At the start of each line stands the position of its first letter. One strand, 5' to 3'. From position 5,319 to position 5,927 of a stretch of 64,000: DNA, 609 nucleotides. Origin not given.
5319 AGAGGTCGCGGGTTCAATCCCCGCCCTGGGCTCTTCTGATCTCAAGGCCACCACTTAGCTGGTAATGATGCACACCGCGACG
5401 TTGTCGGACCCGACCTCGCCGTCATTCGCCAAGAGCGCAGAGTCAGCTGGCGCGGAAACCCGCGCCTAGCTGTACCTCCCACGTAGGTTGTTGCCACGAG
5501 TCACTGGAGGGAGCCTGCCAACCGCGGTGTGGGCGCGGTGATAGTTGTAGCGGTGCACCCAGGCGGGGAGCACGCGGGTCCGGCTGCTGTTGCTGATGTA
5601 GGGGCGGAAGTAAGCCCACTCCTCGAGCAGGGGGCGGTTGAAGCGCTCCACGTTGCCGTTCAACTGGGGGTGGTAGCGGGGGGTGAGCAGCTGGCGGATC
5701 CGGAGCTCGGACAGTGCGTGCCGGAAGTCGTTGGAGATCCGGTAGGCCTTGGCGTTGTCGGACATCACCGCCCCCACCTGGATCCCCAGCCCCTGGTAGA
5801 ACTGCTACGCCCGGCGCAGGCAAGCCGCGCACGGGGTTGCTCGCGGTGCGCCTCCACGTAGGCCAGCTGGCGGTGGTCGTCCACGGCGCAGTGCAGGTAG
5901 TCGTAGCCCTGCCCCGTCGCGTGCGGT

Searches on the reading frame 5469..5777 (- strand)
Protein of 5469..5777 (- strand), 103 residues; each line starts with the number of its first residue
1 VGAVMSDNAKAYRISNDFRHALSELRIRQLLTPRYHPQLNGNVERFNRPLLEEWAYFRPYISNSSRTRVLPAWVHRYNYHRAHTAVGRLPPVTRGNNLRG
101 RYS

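Call 64: search_protein_families(library=padloc, proteins=[window:5469-5777:-], max_evalue=0.01)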
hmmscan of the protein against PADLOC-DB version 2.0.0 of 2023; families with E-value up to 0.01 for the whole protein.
window:5469-5777:- (103 aa): 0 families

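Call 65: search_protein_families(library=pfam, proteins=[window:5469-5777:-], max_evalue=0.01)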
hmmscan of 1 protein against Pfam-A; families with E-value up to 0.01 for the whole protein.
window:5469-5777:- (103 aa): 1 family
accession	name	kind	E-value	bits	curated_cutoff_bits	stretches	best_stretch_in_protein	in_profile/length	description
PF13683.12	rve_3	-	6.5e-14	51.9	26.5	1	26-91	2-67/67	Integrase core domain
